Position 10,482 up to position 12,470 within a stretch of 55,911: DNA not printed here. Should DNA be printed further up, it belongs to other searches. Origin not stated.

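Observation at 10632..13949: Degenerate kinase domain plus intact Hanks kinase fused to the P-loop (F-like) subunit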

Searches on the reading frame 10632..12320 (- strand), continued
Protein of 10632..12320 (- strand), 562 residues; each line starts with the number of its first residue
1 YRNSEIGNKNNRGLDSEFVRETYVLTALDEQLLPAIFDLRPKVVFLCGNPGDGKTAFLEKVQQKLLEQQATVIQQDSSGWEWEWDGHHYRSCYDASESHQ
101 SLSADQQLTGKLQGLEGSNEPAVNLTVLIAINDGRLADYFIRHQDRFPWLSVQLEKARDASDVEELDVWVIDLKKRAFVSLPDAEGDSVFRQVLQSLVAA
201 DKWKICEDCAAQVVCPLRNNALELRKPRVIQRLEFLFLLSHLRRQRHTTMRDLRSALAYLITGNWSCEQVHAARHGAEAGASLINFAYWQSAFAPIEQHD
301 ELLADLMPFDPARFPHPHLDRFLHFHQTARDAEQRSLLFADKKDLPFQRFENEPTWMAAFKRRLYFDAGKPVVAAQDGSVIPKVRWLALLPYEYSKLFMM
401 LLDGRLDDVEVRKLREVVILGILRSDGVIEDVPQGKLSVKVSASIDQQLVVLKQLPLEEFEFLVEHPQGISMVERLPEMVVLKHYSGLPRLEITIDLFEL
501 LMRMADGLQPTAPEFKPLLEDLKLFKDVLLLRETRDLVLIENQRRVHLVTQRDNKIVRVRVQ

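Call 65: find_related_loci(query=A1, collection=genome_contigs, flank=10000)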
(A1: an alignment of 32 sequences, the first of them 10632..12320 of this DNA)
Query A1 (562 aa) in genome_contigs; peptide patterns used: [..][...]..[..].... (x = any residue, [..] = any of these).
599 stretches matched a pattern (row limit reached: there are more); 476 encode a relative of the query (tblastn E <= 1e-3); the best 80 are kept; 80 distinct loci.
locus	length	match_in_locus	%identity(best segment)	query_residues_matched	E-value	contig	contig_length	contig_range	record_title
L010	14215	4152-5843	67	1-562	0e+0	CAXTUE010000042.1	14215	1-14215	MAG TPA_asm: uncultured Ktedonobacteraceae bacterium isolate public_SRR14721957_metawrap_bin.2 genome assembly, contig:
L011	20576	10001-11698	65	1-562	0e+0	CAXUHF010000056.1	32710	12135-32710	MAG TPA_asm: uncultured Ktedonobacteraceae bacterium isolate public_SRR14722078_metawrap_bin.4 genome assembly, contig:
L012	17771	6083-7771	60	1-559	0e+0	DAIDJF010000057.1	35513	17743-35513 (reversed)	MAG TPA_asm: Ktedonobacterales bacterium isolate clean17 NODE_57_length_35513_cov_4.591235, whole genome shotgun sequenc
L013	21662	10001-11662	60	1-562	0e+0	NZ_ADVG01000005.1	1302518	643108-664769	Ktedonobacter racemifer DSM 44963 strain SOSP1-21 Krac_Contig202, whole genome shotgun sequence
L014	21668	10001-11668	60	1-558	0e+0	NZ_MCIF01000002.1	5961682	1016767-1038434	Thermogemmatispora tikiterensis strain T81 A4R35_scaffold00002, whole genome shotgun sequence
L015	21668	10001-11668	52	1-561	0e+0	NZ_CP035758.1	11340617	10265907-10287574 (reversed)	Ktedonosporobacter rubrisoli strain SCAWS-G2 chromosome, complete genome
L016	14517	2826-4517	50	1-557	9e-170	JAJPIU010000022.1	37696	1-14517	MAG: Proteobacteria bacterium isolate Centralia_MAG_377 k107_10510521, whole genome shotgun sequence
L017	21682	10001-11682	57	1-559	3e-163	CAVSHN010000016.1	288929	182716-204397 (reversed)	MAG: uncultured Chloroflexia bacterium isolate MFD01476.bin.2.21 genome assembly, contig: contig_41847, whole genome sho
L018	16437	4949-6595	50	1-559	9e-163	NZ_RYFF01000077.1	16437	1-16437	Candidatus Chloroploca sp. Khr17 NODE_165, whole genome shotgun sequence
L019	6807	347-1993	49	1-557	2e-154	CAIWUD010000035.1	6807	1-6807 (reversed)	MAG: uncultured Chloroflexi bacterium isolate LaPlata-a_bin-2315 genome assembly, contig: bin-2315:035/652, whole genome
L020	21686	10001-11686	58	1-561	0e+0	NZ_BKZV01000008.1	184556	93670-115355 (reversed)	Thermogemmatispora aurantia strain A1-2 sequence08, whole genome shotgun sequence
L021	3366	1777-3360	45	1-526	2e-139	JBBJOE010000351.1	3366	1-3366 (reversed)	MAG: Thermomicrobiales bacterium isolate RDP_SRG_21 NODE_24461_length_3366_cov_7.702205, whole genome shotgun sequence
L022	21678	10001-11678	56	4-559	6e-166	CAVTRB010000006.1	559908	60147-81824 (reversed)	MAG: uncultured Chloroflexia bacterium isolate MFD09603.bin.1.156 genome assembly, contig: contig_5299, whole genome sho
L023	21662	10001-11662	58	1-561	0e+0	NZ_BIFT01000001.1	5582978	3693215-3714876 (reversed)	Dictyobacter alpinus strain Uno16 sequence1, whole genome shotgun sequence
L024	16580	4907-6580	41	1-558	2e-109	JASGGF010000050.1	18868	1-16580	MAG: Thermomicrobiales bacterium isolate 5H213 JMF-2111-06-0005.hyb.bin.213_49, whole genome shotgun sequence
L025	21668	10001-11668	38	1-557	1e-108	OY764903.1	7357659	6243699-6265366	MAG: Bryobacteraceae bacterium isolate d7944118-f527-4ba8-a886-cdd3ae4bc3f8 genome assembly, chromosome: 1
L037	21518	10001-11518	36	1-542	2e-72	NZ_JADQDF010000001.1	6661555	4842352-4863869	Pseudonocardia oceani strain KRD185 1, whole genome shotgun sequence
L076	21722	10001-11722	28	1-559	7e-61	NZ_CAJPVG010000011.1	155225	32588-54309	Ralstonia mannitolilytica strain LMG 6866 isolate LMG 6866, whole genome shotgun sequence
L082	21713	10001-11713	29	1-561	1e-59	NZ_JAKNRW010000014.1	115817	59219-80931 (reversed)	Pseudomonas violetae strain TNT19 NODE_14_length_115817_cov_60.961518, whole genome shotgun sequence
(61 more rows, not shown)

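Call 67: predict_structure(alignment_id=A1)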
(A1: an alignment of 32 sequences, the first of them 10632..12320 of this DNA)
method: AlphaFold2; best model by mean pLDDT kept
length: 562 residues; sequences in the alignment: 32
mean_pLDDT: 89.3   pTM: 0.89
mean pLDDT of the five models: 89.3, 88.9, 88.5, 88.2, 87.8
residues with pLDDT >= 90: 368; 70-90: 161; 50-70: 24; < 50: 9
segments of 3 or more residues with pLDDT < 50: 4-10
pLDDT, mean of each block of 10 residues (from residue 1): 47 71 89 94 94 92 96 91 97 80 87 94 95 92 94 90 86 93 90 94 89 90 95 96 91 91 88 77 86 81 91 93 91 90 89 93 92 66 89 95 95 95 91 89 91 95 85 90 94 96 91 87 94 92 89 88 75
secondary structure, 60 per line:
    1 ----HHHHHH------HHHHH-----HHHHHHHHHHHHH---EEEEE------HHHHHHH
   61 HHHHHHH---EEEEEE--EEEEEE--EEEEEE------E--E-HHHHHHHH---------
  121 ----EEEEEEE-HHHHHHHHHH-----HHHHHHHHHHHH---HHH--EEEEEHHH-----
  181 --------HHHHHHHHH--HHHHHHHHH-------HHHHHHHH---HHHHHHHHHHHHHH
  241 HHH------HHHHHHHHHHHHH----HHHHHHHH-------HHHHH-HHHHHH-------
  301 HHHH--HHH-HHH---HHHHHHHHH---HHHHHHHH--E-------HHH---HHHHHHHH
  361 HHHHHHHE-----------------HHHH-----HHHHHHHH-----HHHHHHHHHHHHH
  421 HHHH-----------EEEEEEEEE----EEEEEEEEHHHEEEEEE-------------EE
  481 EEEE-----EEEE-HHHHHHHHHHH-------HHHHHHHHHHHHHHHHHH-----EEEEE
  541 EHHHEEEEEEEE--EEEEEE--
elements in order: H5-10 H17-21 H27-39 E43-47 H54-67 E71-76 E79-84 E87-92 H104-111 E125-131 H133-142 H148-159 E168-172 H189-197 H200-208 H216-223 H227-243 H250-262 H267-274 H282-286 H288-293 H301-304 H317-325 H329-336 H353-367 H386-389 H395-402 H408-424 E436-444 E449-456 E460-465 E479-484 E490-493 H495-505 H513-530 E536-541 E545-552 E555-560

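Call 73: fold_search(model_id=the predicted structure, library=pdb)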
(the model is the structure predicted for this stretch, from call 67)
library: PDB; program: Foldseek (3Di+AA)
matches with E <= 10: 443; with E <= 0.001: 0
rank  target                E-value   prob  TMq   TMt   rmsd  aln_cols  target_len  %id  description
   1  6epc_H                2.7e-02  0.44  0.15  0.20  15.0       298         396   14  Ground state 26S proteasome (GS2) (released 2018-02-07)
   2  1jr3_D                5.8e-02  0.25  0.16  0.23  18.0       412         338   13  Crystal Structure of the Processivity Clamp Loader Gamma Complex of E. coli DNA Polymerase III (released 2001-09-26)
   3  5ln3_J                6.1e-02  0.25  0.13  0.18  14.8       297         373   14  The human 26S Proteasome at 6.8 Ang. (released 2017-03-22)
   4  8das_B                6.4e-02  0.30  0.14  0.14  17.8       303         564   12  Saccharomyces cerevisiae Ufd1/Npl4/Cdc48 complex bound to two ubiquitin moieties in presence of SUMO-ubiquitin(K48poly (released 2022-11-30)
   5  5zr1_E                7.1e-02  0.18  0.15  0.18  24.8       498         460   10  Saccharomyces Cerevisiae Origin Recognition Complex Bound to a 72-bp Origin DNA containing ACS and B1 element (released 2018-07-11)
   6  8zp4_E                9.1e-02  0.28  0.20  0.24  21.8       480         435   10  Cryo-EM structure of origin recognition complex (Orc1 to 5) with ARS1 DNA bound (released 2025-04-16)
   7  1l8q                  1.0e-01  0.28  0.17  0.26  16.9       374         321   12  CRYSTAL STRUCTURE OF DNA REPLICATION INITIATION FACTOR (released 2002-09-25)
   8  5vhf_C                1.0e-01  0.25  0.14  0.20  14.2       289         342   16  Conformational Landscape of the p28-Bound Human Proteasome Regulatory Particle (released 2017-08-23)
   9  5ffj_A                1.0e-01  0.20  0.15  0.09  17.8       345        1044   11  Structure of a nuclease-deletion mutant of the Type ISP restriction-modification enzyme LlaGI in complex with a DNA su (released 2016-03-30)
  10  9ox9_A                1.0e-01  0.14  0.13  0.14  22.1       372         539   15  Cryo-EM structure of S. Mansoni p97 bound to CB-5083 (released 2025-08-13)
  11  5kvu_A                1.0e-01  0.11  0.11  0.09  20.9       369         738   11  Crystal structure of isocitrate dehydrogenase-2 in complex with NADP(+) from Mycobacterium tuberculosis (released 2017-07-19)
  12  9rai_a                1.2e-01  0.20  0.17  0.14  23.3       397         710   13  Structure of the S.aureus MecA/ClpC/ClpP degradation system (released 2025-09-10)
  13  6n9a_E                1.3e-01  0.87  0.14  0.38   5.3       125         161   18  Crystal Structure of Thermotoga maritima threonylcarbamoyladenosine biosynthesis complex TsaB2D2E2 bound to ATP and ca (released 2019-05-22)
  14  6u1y_C                1.6e-01  0.77  0.21  0.42   6.7       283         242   12  bcs1 AAA domain (released 2020-02-05)
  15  5kvu_C                1.7e-01  0.08  0.10  0.09  21.2       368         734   11  Crystal structure of isocitrate dehydrogenase-2 in complex with NADP(+) from Mycobacterium tuberculosis (released 2017-07-19)
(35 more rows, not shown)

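Call 84: search_protein_families(library=ncbifam, proteins=[L082:7616-11776:+, L076:7595-11749:+, L082:13311-19004:+, L025:7748-11686:+, L037:6347-11581:+], max_evalue=1e-10)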
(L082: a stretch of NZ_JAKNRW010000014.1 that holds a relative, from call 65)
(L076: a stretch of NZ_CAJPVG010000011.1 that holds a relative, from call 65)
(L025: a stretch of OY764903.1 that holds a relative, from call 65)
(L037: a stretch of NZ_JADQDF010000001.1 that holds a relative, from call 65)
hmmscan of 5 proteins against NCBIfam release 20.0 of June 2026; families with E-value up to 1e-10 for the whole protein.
L082:7616-11776:+ (1387 aa): 11 families
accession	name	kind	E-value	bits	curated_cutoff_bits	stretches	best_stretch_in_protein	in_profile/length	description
NF047741.1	antiphage_MADS6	equivalog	8.5e-227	754.5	460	1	5-621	1-611/612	methylation-associated defense system protein kinase MAD6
NF033483.0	PknB_PASTA_kin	equivalog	1.7e-67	228.7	450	2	498-779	3-290/563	Stk1 family PASTA domain-containing Ser/Thr kinase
NF033442.0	BREX_PglW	equivalog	9.1e-62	209.2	990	1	19-762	14-774/1391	BREX system serine/threonine kinase PglW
NF052427.1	StpK7MSMEG_1200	equivalog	3.8e-37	128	900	2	505-766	10-277/601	serine/threonine protein kinase StpK7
NF038150.1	lanthi_synth_IV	equivalog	6.4e-35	120.7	650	2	235-464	229-458/851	class IV lanthionine synthetase LanL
TIGR03903.1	TOMM_kin_cyc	equivalog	5.6e-33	113.9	705.75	2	537-697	13-185/1267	TOMM system kinase/cyclase fusion protein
NF053615.1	SerThrKinAfsKStmc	equivalog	2.1e-19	69.7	1300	1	307-472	118-273/809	protein serine/threonine kinase AfsK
NF038151.1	lanthi_synth_III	equivalog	7.8e-18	64.2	575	0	529-692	253-420/833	class III lanthionine synthetase LanKC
NF009651.0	PRK13184.1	equivalog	1.1e-15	56.7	839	0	681-755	211-288/932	serine/threonine-protein kinase PknD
NF043056.1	T4SS_LegK1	equivalog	1.5e-12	46.9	550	0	271-399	150-284/516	Dot/Icm T4SS effector kinase LegK1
TIGR03724.2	arch_bud32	equivalog_domain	4.2e-12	46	125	0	578-657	69-141/193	KEOPS complex kinase/ATPase Bud32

L076:7595-11749:+ (1385 aa): 12 families
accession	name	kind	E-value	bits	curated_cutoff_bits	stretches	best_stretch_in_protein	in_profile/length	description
NF047741.1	antiphage_MADS6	equivalog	2.4e-257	855.4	460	2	6-626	1-612/612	methylation-associated defense system protein kinase MAD6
NF033483.0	PknB_PASTA_kin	equivalog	1.1e-76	259.1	450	2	502-763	4-270/563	Stk1 family PASTA domain-containing Ser/Thr kinase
NF033442.0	BREX_PglW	equivalog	3.3e-64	217.3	990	1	19-756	13-764/1391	BREX system serine/threonine kinase PglW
NF052427.1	StpK7MSMEG_1200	equivalog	7.9e-40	136.9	900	2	506-707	8-211/601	serine/threonine protein kinase StpK7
TIGR03903.1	TOMM_kin_cyc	equivalog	4.7e-37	127.4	705.75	2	534-781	7-268/1267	TOMM system kinase/cyclase fusion protein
NF038150.1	lanthi_synth_IV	equivalog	2.4e-33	115.5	650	2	498-761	182-456/851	class IV lanthionine synthetase LanL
NF009651.0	PRK13184.1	equivalog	2.9e-18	65.3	839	0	309-466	116-289/932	serine/threonine-protein kinase PknD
NF038151.1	lanthi_synth_III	equivalog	2.6e-17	62.5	575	1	538-702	259-426/833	class III lanthionine synthetase LanKC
TIGR03724.2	arch_bud32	equivalog_domain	1.1e-14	54.3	125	0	578-656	65-136/193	KEOPS complex kinase/ATPase Bud32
NF053615.1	SerThrKinAfsKStmc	equivalog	9.7e-14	51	1300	0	507-709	15-217/809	protein serine/threonine kinase AfsK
NF043056.1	T4SS_LegK1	equivalog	7.7e-13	47.9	550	0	261-403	133-283/516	Dot/Icm T4SS effector kinase LegK1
NF011464.0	PRK14879.1-7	equivalog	7.1e-11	42.3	246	0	581-652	81-150/221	Kae1-associated kinase Bud32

L082:13311-19004:+ (1898 aa): 1 family
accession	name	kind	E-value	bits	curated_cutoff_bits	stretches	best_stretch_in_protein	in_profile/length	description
NF047742.1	antiphage_MADS8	equivalog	2.1e-70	236.7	175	1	81-288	1-200/200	methylation-associated defense system ATP-binding protein MAD8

L025:7748-11686:+ (1313 aa): 9 families
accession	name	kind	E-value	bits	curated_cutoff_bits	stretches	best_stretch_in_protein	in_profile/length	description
NF047741.1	antiphage_MADS6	equivalog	2.1e-126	422.9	460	2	1-595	1-612/612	methylation-associated defense system protein kinase MAD6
NF033442.0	BREX_PglW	equivalog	1.4e-53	182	990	1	29-679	31-717/1391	BREX system serine/threonine kinase PglW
NF033483.0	PknB_PASTA_kin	equivalog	1.2e-30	107.1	450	1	477-676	6-212/563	Stk1 family PASTA domain-containing Ser/Thr kinase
NF038150.1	lanthi_synth_IV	equivalog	2e-24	86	650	1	473-697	184-421/851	class IV lanthionine synthetase LanL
TIGR03903.1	TOMM_kin_cyc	equivalog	2.6e-16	58.7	705.75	1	517-669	21-186/1267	TOMM system kinase/cyclase fusion protein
NF052427.1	StpK7MSMEG_1200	equivalog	8.2e-16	57.6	900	1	557-675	89-212/601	serine/threonine protein kinase StpK7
NF038151.1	lanthi_synth_III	equivalog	5.4e-13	48.2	575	1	516-666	265-423/833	class III lanthionine synthetase LanKC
NF053615.1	SerThrKinAfsKStmc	equivalog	7.1e-12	44.8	1300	0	541-676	78-217/809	protein serine/threonine kinase AfsK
NF043056.1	T4SS_LegK1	equivalog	1.9e-11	43.2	550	1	577-662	191-280/516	Dot/Icm T4SS effector kinase LegK1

L037:6347-11581:+ (1745 aa): 6 families
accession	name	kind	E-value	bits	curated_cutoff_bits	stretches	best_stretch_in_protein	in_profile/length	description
NF047741.1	antiphage_MADS6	equivalog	1.9e-106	357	460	2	480-1058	2-604/612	methylation-associated defense system protein kinase MAD6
NF033483.0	PknB_PASTA_kin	equivalog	2.1e-34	119.5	450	1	944-1144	2-211/563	Stk1 family PASTA domain-containing Ser/Thr kinase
NF038150.1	lanthi_synth_IV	equivalog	1.5e-28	99.6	650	1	914-1194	158-454/851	class IV lanthionine synthetase LanL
NF052427.1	StpK7MSMEG_1200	equivalog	1.1e-19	70.4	900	1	949-1147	7-215/601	serine/threonine protein kinase StpK7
NF038151.1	lanthi_synth_III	equivalog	1.9e-19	69.6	575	1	983-1174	261-461/833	class III lanthionine synthetase LanKC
TIGR03903.1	TOMM_kin_cyc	equivalog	4.6e-16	57.9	705.75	1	1023-1143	57-191/1267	TOMM system kinase/cyclase fusion protein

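Call 88: search_dna_similar(query=window:10632-12320:-, collection=plasmids, mode=protein, max_rows=15, max_evalue=0.00001)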
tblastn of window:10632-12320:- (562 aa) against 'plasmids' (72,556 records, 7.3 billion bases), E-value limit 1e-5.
Records with a match: 9; places in all: 9; records where one place covers at least 80% of the query: 7.
Best place of each record, by identity: <60% 9.
By first word of the organism name: Rhizobium 2; Piscinibacter 1; Hymenobacter 1; Chondrinema 1; Phocaeicola 1; Bacillus 1; Bacteroides 1; Natribaculum 1.
By predicted mobility (MOB-suite, as given by PLSDB): non-mobilizable 6; conjugative 2; mobilizable 1.
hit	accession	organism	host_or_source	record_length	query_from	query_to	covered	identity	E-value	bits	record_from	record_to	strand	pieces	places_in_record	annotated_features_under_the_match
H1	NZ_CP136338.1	Piscinibacter gummiphilus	single cell,soil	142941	1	561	100%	28.2%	7e-51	196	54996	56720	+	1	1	protein kinase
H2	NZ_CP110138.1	Hymenobacter sp. YIM 151858-1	whole organism,soil sample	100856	1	516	92%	29.3%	1e-38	159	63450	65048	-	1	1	serine/threonine protein kinase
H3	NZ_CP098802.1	Rhizobium anhuiense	Trifolium dubium,Cell culture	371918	1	537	96%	26.2%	2e-25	119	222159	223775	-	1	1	NERD domain-containing protein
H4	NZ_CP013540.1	Rhizobium phaseoli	Phaseolus vulgaris,Whole ...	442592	1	509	91%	27.4%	9e-30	132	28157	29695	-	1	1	NERD domain-containing protein kinase family protein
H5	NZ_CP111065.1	Chondrinema litorale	Seaweed,red alga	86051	1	560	100%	24.2%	3e-33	143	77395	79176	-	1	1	protein kinase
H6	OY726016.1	Phocaeicola massiliensis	-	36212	1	540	96%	24.8%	4e-28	127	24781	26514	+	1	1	record has no annotation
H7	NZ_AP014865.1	Bacillus thuringiensis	-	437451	1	548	98%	24.4%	1e-31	138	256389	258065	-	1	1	protein kinase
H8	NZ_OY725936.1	Bacteroides finegoldii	-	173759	1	413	73%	25.2%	8e-17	92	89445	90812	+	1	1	serine/threonine protein kinase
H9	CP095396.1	Natribaculum longum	cell culture,saline soil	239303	20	323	54%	26.0%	1e-7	63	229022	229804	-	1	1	record has no annotation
